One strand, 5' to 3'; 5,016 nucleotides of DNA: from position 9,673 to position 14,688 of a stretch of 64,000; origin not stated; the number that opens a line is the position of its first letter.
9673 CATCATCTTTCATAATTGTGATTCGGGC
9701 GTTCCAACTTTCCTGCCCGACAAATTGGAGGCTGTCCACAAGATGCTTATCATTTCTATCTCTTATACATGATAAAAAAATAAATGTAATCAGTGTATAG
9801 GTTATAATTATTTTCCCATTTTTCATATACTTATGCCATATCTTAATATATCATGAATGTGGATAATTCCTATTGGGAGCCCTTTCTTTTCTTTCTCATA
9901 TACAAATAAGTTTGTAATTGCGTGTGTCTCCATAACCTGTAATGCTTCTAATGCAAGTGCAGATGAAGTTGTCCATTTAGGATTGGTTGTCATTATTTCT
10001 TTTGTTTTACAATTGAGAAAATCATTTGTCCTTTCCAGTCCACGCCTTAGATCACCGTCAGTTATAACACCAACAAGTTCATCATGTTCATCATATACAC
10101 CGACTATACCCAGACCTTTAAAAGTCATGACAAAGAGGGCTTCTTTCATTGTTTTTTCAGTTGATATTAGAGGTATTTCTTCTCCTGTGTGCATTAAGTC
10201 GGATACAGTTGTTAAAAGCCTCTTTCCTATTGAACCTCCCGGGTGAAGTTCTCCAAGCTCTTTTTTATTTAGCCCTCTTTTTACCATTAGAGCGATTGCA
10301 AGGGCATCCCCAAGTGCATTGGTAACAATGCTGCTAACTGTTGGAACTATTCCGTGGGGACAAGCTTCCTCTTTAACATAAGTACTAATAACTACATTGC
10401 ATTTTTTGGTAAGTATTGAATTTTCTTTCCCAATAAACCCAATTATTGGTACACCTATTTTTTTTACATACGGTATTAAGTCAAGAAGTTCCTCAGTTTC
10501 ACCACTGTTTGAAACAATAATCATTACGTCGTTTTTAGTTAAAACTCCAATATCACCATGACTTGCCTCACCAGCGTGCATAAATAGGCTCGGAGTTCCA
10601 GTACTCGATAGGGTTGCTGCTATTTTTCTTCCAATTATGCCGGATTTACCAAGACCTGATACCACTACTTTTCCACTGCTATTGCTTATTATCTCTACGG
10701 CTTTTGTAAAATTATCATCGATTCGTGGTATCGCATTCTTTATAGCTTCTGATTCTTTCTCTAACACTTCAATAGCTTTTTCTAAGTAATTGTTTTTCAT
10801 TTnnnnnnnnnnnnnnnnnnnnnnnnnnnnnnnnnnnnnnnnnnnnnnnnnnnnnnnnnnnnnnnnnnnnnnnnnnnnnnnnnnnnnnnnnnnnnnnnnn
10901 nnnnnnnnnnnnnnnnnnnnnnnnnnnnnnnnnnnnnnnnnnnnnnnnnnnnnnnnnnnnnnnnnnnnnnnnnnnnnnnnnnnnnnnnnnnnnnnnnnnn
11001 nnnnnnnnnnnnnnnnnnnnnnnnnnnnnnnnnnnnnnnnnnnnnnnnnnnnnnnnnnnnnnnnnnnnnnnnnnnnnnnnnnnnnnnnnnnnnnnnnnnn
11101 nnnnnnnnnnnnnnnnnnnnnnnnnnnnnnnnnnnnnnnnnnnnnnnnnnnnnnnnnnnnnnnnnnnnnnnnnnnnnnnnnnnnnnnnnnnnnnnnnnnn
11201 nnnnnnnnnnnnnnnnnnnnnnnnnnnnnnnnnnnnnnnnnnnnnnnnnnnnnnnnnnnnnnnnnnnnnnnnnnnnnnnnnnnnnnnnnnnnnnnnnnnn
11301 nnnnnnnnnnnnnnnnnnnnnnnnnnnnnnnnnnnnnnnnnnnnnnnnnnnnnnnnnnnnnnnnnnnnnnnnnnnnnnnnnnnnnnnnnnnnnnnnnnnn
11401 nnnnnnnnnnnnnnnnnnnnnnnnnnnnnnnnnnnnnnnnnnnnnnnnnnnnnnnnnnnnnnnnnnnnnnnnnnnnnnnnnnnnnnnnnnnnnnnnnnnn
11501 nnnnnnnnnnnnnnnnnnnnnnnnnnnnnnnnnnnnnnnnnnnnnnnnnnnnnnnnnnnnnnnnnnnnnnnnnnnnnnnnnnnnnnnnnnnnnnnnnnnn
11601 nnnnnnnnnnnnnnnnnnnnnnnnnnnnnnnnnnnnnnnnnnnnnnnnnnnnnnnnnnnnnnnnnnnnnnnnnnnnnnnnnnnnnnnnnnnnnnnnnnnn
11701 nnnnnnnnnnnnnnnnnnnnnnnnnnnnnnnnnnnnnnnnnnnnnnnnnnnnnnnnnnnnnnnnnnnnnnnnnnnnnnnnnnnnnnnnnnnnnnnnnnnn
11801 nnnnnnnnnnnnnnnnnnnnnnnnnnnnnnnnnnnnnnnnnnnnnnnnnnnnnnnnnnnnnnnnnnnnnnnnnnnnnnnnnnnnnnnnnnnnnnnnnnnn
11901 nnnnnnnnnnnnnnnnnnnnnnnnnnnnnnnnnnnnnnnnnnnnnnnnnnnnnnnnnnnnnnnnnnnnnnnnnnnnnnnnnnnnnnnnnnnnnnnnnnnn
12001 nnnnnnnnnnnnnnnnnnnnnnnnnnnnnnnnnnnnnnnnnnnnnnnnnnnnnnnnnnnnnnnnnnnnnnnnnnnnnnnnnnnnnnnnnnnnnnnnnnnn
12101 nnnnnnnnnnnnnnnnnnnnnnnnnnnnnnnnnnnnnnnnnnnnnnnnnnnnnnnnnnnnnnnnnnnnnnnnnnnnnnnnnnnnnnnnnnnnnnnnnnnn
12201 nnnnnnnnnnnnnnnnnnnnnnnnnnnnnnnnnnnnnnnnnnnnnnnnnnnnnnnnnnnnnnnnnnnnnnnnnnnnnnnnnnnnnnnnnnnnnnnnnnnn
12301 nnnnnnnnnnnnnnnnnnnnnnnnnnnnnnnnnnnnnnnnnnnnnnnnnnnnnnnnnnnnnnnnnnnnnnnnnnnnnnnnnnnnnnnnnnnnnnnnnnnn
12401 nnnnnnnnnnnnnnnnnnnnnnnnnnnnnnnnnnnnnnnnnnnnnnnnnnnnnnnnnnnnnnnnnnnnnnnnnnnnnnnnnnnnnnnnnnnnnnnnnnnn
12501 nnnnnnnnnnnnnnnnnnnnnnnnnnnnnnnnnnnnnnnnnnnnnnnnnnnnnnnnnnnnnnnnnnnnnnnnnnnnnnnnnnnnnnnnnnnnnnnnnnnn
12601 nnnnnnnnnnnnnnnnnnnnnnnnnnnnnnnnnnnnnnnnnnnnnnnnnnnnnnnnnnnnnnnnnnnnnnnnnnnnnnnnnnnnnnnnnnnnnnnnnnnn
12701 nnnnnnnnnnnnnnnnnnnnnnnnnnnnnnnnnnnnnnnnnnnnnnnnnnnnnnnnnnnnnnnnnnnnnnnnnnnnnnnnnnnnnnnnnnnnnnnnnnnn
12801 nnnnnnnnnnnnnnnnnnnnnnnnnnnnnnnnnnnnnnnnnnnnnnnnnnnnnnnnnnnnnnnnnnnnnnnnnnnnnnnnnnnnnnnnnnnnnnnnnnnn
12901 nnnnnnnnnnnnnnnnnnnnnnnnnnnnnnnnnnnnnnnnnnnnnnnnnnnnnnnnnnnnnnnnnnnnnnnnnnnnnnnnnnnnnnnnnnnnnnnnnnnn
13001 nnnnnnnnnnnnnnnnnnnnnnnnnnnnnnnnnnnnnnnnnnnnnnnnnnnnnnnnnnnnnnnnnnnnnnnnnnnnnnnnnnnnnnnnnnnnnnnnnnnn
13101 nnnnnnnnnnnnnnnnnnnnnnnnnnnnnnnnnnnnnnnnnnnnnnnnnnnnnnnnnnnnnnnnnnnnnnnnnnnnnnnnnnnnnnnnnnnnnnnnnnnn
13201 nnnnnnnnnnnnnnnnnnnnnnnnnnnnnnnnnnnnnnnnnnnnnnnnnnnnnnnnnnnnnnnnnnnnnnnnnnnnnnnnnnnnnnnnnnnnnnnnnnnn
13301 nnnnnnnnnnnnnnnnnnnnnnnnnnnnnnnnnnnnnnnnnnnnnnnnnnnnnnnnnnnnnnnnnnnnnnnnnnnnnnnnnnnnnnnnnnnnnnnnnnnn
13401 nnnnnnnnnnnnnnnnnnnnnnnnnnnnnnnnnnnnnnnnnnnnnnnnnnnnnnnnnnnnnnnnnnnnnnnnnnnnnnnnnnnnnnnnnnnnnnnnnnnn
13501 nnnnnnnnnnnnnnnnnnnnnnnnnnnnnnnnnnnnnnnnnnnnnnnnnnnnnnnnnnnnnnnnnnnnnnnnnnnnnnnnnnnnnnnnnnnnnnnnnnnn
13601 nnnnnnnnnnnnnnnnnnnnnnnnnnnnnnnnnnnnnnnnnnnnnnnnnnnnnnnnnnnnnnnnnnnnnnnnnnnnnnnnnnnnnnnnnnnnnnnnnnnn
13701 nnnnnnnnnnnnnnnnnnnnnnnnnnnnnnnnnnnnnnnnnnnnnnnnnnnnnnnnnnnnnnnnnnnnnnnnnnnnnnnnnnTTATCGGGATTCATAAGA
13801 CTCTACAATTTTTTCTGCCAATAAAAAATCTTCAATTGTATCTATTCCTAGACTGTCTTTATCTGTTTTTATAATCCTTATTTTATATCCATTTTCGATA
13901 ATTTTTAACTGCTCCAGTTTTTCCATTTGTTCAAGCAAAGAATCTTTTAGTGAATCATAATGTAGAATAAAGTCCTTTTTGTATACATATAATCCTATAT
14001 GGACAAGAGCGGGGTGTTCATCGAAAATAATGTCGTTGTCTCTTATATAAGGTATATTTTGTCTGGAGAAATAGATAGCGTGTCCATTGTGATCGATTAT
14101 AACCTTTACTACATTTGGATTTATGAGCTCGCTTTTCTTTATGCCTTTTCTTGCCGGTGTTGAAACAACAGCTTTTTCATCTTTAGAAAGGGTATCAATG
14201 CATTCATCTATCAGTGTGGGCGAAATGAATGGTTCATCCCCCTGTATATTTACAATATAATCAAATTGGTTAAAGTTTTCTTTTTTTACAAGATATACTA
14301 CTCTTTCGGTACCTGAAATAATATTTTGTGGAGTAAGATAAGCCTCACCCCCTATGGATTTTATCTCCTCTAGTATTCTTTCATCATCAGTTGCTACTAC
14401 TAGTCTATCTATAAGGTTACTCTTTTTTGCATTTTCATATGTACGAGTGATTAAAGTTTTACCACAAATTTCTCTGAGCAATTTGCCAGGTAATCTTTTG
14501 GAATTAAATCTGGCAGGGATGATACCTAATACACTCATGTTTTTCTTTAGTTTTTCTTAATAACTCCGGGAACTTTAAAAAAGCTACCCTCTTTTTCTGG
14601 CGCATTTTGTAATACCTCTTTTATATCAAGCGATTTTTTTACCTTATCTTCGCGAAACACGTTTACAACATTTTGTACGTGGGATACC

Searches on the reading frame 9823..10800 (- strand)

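Call 50: search_protein_families(library=pfam, proteins=[window:9823-10800:-], max_evalue=0.000001)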
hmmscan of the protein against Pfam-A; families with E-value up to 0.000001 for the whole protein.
window:9823-10800:- (325 aa): 3 families
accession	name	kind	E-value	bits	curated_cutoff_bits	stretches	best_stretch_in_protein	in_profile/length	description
PF01380.27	SIS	-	3.2e-21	76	25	1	42-170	5-131/131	SIS domain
PF00571.33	CBS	-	1.9e-17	63.8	24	1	267-321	2-54/57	CBS domain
PF13580.11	SIS_2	-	3.2e-07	30.9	27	0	88-123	102-137/138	SIS domain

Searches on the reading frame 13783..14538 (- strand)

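Call 50: search_protein_families(library=pfam, proteins=[window:13783-14538:-], max_evalue=0.000001)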
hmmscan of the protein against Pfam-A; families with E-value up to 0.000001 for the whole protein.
window:13783-14538:- (251 aa): 2 families
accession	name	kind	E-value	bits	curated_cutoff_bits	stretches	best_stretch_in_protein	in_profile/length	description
PF02348.25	CTP_transf_3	-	2.4e-58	197.9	22.6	1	5-220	2-217/217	Cytidylyltransferase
PF12804.13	NTP_transf_3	-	1.1e-07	32.6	27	1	18-153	15-129/160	MobA-like NTP transferase domain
